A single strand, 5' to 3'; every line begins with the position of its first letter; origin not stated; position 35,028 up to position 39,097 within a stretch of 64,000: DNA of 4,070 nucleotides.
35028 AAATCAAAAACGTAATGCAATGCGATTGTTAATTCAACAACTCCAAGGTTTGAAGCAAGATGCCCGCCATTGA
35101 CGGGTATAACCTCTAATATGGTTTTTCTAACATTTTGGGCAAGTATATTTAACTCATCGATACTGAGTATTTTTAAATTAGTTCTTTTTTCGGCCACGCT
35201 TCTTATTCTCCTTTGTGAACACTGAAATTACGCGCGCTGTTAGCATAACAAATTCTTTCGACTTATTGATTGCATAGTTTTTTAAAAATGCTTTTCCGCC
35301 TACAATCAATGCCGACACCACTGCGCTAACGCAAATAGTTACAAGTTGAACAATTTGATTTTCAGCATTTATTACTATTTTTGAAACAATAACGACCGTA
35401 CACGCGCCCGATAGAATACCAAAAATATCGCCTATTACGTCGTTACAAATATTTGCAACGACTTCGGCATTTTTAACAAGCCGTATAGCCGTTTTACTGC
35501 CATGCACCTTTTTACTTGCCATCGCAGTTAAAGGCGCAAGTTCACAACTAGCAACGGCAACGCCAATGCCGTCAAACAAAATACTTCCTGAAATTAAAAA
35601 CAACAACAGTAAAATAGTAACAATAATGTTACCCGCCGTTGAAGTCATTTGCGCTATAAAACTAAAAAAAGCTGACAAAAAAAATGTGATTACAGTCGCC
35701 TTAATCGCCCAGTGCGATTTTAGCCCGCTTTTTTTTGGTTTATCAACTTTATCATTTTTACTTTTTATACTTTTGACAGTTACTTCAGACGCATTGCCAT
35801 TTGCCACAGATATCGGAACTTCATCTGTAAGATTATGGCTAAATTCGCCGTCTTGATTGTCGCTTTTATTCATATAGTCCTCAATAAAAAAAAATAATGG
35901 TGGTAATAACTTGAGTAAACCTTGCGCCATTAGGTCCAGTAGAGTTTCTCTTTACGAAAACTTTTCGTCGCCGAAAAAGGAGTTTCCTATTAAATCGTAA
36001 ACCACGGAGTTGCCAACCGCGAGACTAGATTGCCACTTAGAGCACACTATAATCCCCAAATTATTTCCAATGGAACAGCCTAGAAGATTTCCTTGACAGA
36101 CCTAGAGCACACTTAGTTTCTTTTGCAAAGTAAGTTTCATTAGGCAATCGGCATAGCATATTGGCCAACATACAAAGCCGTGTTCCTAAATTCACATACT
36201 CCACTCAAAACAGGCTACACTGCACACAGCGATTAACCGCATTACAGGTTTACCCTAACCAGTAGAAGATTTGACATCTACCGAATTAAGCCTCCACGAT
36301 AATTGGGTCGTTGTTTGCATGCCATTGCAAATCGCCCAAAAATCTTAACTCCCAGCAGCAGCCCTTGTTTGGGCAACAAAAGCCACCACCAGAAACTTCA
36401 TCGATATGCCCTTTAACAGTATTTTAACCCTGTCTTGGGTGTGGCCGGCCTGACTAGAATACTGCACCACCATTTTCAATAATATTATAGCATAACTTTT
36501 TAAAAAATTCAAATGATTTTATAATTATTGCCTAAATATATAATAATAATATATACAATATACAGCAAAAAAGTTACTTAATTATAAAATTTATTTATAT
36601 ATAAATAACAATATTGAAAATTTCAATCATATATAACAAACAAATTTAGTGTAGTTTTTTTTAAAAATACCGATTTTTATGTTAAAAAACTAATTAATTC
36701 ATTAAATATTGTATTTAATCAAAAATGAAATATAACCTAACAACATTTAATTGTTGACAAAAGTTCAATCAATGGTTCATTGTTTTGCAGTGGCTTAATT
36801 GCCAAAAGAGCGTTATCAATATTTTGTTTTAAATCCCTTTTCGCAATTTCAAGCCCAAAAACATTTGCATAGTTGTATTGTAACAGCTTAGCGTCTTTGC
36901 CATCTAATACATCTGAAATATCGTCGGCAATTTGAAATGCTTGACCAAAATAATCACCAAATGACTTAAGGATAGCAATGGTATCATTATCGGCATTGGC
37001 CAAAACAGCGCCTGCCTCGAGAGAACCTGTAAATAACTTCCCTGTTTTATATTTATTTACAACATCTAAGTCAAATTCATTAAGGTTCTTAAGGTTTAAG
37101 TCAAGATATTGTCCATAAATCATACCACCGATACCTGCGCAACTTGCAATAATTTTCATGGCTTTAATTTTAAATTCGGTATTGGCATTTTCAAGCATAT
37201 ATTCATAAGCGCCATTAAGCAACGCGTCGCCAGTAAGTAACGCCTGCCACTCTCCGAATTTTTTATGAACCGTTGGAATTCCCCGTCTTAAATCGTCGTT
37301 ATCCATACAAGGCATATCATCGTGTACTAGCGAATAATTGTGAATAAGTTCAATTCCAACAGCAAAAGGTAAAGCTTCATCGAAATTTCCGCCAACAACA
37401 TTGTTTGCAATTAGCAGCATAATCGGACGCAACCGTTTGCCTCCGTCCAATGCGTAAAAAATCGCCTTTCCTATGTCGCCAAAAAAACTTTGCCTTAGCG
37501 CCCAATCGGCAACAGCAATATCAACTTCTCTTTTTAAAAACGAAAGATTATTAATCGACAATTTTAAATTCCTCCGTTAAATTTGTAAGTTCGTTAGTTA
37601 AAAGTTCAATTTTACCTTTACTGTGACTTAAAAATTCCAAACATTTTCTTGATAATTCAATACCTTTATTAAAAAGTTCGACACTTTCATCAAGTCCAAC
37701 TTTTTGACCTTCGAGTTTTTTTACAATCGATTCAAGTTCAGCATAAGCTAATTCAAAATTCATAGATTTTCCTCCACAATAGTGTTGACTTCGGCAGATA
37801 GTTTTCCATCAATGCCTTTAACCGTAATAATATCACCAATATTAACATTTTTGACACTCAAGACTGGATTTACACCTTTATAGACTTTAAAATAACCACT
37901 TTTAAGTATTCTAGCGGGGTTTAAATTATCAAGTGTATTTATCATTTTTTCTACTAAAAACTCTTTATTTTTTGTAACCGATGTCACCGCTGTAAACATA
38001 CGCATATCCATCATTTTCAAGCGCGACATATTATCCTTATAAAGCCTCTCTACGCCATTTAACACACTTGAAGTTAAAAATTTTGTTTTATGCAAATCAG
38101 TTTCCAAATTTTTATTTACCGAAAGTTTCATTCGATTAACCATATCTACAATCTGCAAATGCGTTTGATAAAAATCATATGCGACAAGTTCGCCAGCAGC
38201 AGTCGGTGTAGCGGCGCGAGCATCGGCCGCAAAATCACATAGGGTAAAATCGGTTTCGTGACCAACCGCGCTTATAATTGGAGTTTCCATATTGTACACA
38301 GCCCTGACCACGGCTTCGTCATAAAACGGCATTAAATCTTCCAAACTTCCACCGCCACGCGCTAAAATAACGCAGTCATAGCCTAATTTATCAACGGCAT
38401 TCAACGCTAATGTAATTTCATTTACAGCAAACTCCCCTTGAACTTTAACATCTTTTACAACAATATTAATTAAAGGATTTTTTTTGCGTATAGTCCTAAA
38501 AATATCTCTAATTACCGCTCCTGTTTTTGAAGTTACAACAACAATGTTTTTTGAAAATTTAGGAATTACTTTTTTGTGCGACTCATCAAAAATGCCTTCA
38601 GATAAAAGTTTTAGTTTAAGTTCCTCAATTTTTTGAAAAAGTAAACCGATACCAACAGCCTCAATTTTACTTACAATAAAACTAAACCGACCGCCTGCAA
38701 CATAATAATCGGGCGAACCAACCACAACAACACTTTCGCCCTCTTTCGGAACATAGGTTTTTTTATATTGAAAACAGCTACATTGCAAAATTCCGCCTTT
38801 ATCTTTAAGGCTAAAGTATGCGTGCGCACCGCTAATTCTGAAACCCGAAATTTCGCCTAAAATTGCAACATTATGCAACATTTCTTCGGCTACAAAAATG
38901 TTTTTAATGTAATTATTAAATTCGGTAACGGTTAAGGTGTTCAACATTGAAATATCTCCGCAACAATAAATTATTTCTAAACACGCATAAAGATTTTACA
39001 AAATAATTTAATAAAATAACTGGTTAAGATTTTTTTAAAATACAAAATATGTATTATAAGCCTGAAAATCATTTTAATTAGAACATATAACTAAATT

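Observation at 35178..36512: OLE-like large structured RNA with its membrane partner, between ispA and dxs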

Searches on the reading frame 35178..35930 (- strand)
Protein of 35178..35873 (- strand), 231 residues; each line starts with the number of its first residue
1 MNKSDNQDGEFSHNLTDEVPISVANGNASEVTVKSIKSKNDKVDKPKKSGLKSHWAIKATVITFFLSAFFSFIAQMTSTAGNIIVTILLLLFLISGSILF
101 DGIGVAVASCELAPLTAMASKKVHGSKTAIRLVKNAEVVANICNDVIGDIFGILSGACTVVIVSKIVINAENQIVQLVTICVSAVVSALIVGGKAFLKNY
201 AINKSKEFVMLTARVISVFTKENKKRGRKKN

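Call 6: search_protein_families(library=pfam, proteins=[window:35178-35873:-], max_evalue=0.01)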
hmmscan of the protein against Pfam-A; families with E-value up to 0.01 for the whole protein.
window:35178-35873:- (231 aa): 1 family
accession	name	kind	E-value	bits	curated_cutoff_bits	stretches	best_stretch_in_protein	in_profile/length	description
PF01595.25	CNNM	-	0.00041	20.5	28.4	1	88-220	1-128/181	Cyclin M transmembrane N-terminal domain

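Call 7: search_protein_families(library=ncbifam, proteins=[window:35178-35873:-, window:35178-35930:-], max_evalue=1)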
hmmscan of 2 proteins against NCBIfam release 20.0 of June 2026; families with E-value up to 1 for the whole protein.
window:35178-35873:- (231 aa): 0 families

window:35178-35930:- (250 aa): 1 family
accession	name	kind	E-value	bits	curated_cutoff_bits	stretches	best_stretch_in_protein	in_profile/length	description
NF046000.1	MAG1210_fam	subfamily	0.48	9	275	1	15-117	8-110/550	MAG1210 family protein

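Call 8: find_homologous_proteins(query=window:35178-35873:-)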
Query window:35178-35873:- (231 aa): 880 proteins with E <= 0.001 among 1452 candidates; the best 120 are listed.
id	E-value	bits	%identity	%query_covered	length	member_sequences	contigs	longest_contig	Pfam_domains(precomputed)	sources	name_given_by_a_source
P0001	1.2e-137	474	100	100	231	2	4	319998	-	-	-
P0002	2.3e-83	297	65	100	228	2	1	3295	-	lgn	-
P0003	2.2e-82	294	68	96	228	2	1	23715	-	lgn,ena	-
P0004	8.0e-82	292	66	90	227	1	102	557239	-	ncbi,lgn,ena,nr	ncbi:MAG: Mg2+ and Co2+ transporter CorB [Eubacteriales bacterium]|nr:Mg2+ and Co2+ transporter CorB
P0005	1.5e-81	291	64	94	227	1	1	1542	-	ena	-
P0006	2.0e-81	291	66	90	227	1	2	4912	-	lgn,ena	-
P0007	2.4e-81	291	66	94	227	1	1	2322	-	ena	-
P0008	2.5e-81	290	66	90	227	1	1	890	-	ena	-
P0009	3.1e-81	290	66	90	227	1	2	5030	-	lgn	-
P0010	4.0e-81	290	66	90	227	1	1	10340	-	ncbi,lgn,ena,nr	ncbi:MAG: Mg2+ and Co2+ transporter CorB [Christensenellaceae bacterium]|nr:Mg2+ and Co2+ transporte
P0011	4.0e-81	290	66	90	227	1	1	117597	-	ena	-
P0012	4.3e-81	290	66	90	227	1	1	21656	-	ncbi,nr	ncbi:MAG: Mg2+ and Co2+ transporter CorB [Eubacteriales bacterium]|nr:Mg2+ and Co2+ transporter CorB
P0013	5.3e-81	289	66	90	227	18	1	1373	-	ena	-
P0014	5.6e-81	289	65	90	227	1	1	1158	-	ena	-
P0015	7.7e-81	289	61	94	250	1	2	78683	PF01595.26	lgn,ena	-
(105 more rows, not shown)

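Call 15: find_encoding_contigs(protein=P0001, flank=10000, max_places=4)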
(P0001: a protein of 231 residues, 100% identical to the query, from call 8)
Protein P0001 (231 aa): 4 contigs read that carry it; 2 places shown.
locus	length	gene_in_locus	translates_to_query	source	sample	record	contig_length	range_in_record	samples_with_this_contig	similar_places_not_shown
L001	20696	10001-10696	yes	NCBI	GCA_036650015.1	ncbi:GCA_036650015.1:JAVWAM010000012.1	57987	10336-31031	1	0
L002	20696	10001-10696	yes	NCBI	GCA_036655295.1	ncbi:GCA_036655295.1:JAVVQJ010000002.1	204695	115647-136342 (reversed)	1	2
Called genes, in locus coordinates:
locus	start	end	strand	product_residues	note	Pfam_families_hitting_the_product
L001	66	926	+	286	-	PF19568:Spore_III_AA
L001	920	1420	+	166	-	PF09548:Spore_III_AB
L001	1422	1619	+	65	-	PF06686:SpoIIIAC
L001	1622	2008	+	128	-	PF06686:SpoIIIAC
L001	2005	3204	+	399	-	PF09546:Spore_III_AE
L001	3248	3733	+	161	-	PF09581:Spore_III_AF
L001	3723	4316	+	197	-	-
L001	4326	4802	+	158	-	PF12685:SpoIIIAH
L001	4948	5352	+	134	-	PF03780:Asp23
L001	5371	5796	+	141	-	PF01029:NusB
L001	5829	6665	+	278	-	PF00763:THF_DHG_CYH, PF02882:THF_DHG_CYH_C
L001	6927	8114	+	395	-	PF13742:tRNA_anti_2, PF01336:tRNA_anti-codon, PF02601:Exonuc_VII_L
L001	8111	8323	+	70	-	PF02609:Exonuc_VII_S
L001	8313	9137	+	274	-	PF00348:polyprenyl_synt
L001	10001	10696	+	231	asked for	-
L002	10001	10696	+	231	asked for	-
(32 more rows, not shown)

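Call 16: find_related_loci(query=window:35178-35873:-, collection=genome_contigs, flank=3000)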
Query window:35178-35873:- (231 aa) in genome_contigs; peptide patterns used: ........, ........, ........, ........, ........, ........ (x = any residue, [..] = any of these).
396 stretches matched a pattern; 77 encode a relative of the query (tblastn E <= 1e-3); 77 distinct loci.
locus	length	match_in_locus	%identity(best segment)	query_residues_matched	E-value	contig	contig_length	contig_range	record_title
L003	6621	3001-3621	68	18-220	7e-75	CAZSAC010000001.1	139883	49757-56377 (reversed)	MAG TPA_asm: uncultured Bacteroidaceae bacterium isolate SRP335695_co1_38 genome assembly, contig: NODE_23_length_139883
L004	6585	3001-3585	57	36-231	2e-69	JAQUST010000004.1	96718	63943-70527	MAG: Clostridia bacterium isolate STD2_102 NODE_683_length_96718_cov_8.313269_Sandtown_D2, whole genome shotgun sequence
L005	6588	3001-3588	57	33-223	4e-68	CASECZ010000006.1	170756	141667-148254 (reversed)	uncultured Clostridia bacterium isolate A31_L1_344344_idba_bin.52 genome assembly, contig: A31_L1_344344_idba_bin.52.fa_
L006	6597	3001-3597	56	24-219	9e-68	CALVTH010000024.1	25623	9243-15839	MAG: uncultured Clostridia bacterium isolate BRZ_LA__bin1 genome assembly, contig: BRZ_LA__NODE_1302_length_25623_cov_8.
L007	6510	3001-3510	63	55-224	1e-67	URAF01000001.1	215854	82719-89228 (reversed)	uncultured Clostridiales bacterium isolate UMGS814 genome assembly, contig: NODE_9_length_215854_cov_4.612241, whole gen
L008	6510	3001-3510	62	55-224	5e-67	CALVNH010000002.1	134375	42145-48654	MAG: uncultured Clostridia bacterium isolate BRZ_P__bin69 genome assembly, contig: BRZ_P__NODE_144_length_134375_cov_28.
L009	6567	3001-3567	59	34-223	1e-66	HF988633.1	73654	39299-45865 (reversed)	Faecalibacterium sp. CAG:1138 genomic scaffold, scf14, whole genome shotgun sequence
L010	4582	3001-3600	55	22-226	2e-65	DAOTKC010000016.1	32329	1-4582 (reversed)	MAG TPA_asm: Eubacteriales bacterium isolate AMR_MDS_2983 NODE_1645_length_32329_cov_5.894497, whole genome shotgun sequ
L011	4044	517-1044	56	55-230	9e-64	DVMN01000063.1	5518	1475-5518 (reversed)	MAG TPA_asm: Candidatus Limadaptatus stercorigallinarum isolate 1063 CHK57__C246189_L5518_ERR2241743, whole genome shotg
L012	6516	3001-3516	57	55-226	6e-62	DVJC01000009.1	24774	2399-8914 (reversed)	MAG TPA_asm: Candidatus Limadaptatus stercoravium isolate CHK154-227 CHK154__C11920_L24774_ERR2241939, whole genome shot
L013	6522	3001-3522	60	52-225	8e-60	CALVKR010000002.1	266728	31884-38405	MAG: uncultured Clostridia bacterium isolate BRZ_T__bin85 genome assembly, contig: BRZ_T__NODE_51_length_266728_cov_10.0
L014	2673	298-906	52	30-231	2e-58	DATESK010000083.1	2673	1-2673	MAG TPA_asm: Clostridia bacterium isolate SMAG_U9099 k141_673707, whole genome shotgun sequence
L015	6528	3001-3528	57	45-220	2e-57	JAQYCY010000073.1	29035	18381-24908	MAG: Bacillota bacterium isolate SUG1753 k141_1379062, whole genome shotgun sequence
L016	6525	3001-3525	57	46-220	7e-57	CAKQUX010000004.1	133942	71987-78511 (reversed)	MAG: uncultured Clostridia bacterium isolate REFINED_METABAT215_TOP10_CONTIGS_1500_ASSEMBLY_K77_MERGED__Hadza_PheChl_Fib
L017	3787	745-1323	52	39-220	6e-54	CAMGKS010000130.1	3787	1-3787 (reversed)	MAG: uncultured Clostridia bacterium isolate SRR11551381_bin.45_metaWRAP_v1.3_MAG genome assembly, contig: ERZ11474004.2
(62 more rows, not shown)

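Call 25: search_solved_structures(query=window:35178-35873:-, max_evalue=10, show_alignments=2)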
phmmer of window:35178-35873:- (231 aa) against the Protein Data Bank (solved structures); distinct sequences matched with E-value up to 10: 0.

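Call 34: predict_structure(alignment_id=A2)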
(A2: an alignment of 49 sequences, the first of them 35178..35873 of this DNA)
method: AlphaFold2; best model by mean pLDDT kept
length: 231 residues; sequences in the alignment: 49
mean_pLDDT: 77.7   pTM: 0.67
mean pLDDT of the five models: 77.7, 77.1, 76.6, 75.7, 74.7
residues with pLDDT >= 90: 105; 70-90: 62; 50-70: 21; < 50: 43
segments of 3 or more residues with pLDDT < 50: 1-42
pLDDT, mean of each block of 10 residues (from residue 1): 39 39 38 42 53 77 87 79 85 93 94 91 91 93 90 90 86 91 92 93 93 90 63 47
secondary structure, 60 per line:
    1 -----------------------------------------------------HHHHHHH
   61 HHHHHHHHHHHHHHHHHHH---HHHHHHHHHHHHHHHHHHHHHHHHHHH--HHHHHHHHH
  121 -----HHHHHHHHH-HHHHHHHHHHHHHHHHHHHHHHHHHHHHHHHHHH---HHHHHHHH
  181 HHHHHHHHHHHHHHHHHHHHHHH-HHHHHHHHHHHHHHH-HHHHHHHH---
elements in order: H54-79 H83-109 H112-120 H126-134 H136-169 H173-203 H205-219 H221-228

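Call 37: search_solved_structures(query=A2, max_evalue=10, show_alignments=1)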
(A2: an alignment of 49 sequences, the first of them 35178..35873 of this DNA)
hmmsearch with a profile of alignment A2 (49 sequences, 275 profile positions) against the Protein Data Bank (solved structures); distinct sequences matched with E-value up to 10: 1.
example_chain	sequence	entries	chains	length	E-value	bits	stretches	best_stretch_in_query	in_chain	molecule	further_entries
1o4v_A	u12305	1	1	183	0.86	12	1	191-246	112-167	phosphoribosylaminoimidazole mutase PurE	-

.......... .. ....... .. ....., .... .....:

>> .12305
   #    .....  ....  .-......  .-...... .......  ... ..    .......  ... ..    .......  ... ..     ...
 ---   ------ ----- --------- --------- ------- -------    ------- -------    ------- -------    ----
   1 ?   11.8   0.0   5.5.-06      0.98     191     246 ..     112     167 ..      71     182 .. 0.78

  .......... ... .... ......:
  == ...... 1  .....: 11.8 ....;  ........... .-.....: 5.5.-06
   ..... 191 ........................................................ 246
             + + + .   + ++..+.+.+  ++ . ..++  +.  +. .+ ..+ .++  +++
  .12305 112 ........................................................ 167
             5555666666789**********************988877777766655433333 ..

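Call 41: fold_search(model_id=the predicted structure, library=pdb)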
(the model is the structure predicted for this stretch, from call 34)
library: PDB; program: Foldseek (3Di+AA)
matches with E <= 10: 153; with E <= 0.001: 0
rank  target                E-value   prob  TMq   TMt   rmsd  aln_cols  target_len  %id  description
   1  7m1t_A                6.7e-03  1.00  0.47  0.35   3.6       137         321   23  Crystal structure of an archaeal CNNM, MtCorB, with C-terminal deletion in complex with Mg2+-ATP (released 2021-06-16)
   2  7m1t_B                2.0e-02  1.00  0.45  0.34   3.9       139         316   21  Crystal structure of an archaeal CNNM, MtCorB, with C-terminal deletion in complex with Mg2+-ATP (released 2021-06-16)
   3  7m1u_B                2.9e-02  1.00  0.42  0.33   4.4       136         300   20  Crystal structure of an archaeal CNNM, MtCorB, R235L mutant with C-terminal deletion (released 2021-06-16)
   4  7m1u_A                4.3e-02  1.00  0.46  0.35   3.8       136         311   22  Crystal structure of an archaeal CNNM, MtCorB, R235L mutant with C-terminal deletion (released 2021-06-16)
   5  7cff                  1.7e-01  1.00  0.40  0.56   4.8       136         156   15  Structure of the thermostabilized transmembrane domain of the bacterial CNNM/CorC family Mg2+ transporter in complex wit (released 2021-02-24)
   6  7cfg                  1.8e-01  0.99  0.37  0.52   5.5       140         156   14  Structure of the transmembrane domain of the bacterial CNNM/CorC family Mg2+ transporter in complex with Mg2+ (released 2021-02-24)
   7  8tso_A                8.8e-01  0.28  0.23  0.12  14.3       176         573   14  KDL bound, nucleotide-free MsbA in open, outward-facing conformation (released 2024-06-19)
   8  4dcn_D                1.1e+00  0.12  0.17  0.19  22.4       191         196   11  Crystal Structure Analysis of the Arfaptin2 BAR domain in Complex with ARL1 (released 2012-06-13)
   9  6qv1_B                1.2e+00  0.11  0.17  0.09  15.1       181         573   12  Structure of ATPgS-bound outward-facing TM287/288 in complex with nanobody Nb_TM1 (released 2019-05-29)
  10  8dck_A                1.4e+00  0.23  0.26  0.12  13.6       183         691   14  Structure of hemolysin A secretion system HlyB/D complex, ATP-bound (released 2022-09-14)
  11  8vox_A                1.6e+00  0.23  0.29  0.14  13.3       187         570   12  Cryo-EM structure of the ABC transporter PCAT1 cysteine-free core bound with MgADP (released 2024-10-30)
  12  4u9l_B                1.8e+00  0.13  0.19  0.24  14.1       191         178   12  Structure of a membrane protein (released 2014-12-03)
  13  9oci_A                1.9e+00  0.09  0.19  0.11  15.4       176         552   16  Transporter associated with antigen processing (TAP) bound to the viral protein rhUS6 in the outward-facing open state (released 2025-09-10)
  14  4tx5_B                2.0e+00  0.30  0.30  0.38  14.3       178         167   10  Crystal structure of Smac-DIABLO (in space group P65) (released 2015-07-15)
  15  2nwl_B                2.1e+00  0.08  0.18  0.12  20.8       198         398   16  Crystal structure of GltPh in complex with L-Asp (released 2007-02-27)
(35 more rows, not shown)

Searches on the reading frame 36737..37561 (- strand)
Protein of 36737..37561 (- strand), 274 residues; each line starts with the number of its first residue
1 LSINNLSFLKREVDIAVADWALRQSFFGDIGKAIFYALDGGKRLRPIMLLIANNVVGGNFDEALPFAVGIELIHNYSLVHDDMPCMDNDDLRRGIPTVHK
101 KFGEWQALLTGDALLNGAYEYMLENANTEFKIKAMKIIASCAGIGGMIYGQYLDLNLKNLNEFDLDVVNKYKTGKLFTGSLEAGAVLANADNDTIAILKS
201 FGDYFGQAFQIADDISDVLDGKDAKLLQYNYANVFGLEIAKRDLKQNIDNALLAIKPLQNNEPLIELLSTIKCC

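Call 6: search_protein_families(library=pfam, proteins=[window:36737-37561:-], max_evalue=0.01)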
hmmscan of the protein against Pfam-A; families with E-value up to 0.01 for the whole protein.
window:36737-37561:- (274 aa): 1 family
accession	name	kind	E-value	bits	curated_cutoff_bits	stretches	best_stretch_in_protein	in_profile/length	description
PF00348.22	polyprenyl_synt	-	5.2e-45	154.1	27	1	32-220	6-193/251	Polyprenyl synthetase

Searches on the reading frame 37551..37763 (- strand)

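Call 6: search_protein_families(library=pfam, proteins=[window:37551-37763:-], max_evalue=0.01)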
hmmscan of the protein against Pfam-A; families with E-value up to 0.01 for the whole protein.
window:37551-37763:- (70 aa): 1 family
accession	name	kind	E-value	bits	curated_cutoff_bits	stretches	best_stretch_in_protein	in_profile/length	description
PF02609.21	Exonuc_VII_S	-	2.5e-15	56.7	24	1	3-53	1-51/52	Exonuclease VII small subunit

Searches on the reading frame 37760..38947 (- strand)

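Call 6: search_protein_families(library=pfam, proteins=[window:37760-38947:-], max_evalue=0.01)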
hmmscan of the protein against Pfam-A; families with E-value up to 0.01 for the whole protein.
window:37760-38947:- (395 aa): 3 families
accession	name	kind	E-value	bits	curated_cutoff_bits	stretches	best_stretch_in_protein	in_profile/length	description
PF02601.20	Exonuc_VII_L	-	9.6e-72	242.5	35.9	2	119-329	1-211/315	Exonuclease VII, large subunit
PF13742.12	tRNA_anti_2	-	1.1e-18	67.7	27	1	5-96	1-95/95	OB-fold nucleic acid binding domain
PF01336.31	tRNA_anti-codon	-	2e-08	34.5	27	1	27-96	1-73/75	OB-fold nucleic acid binding domain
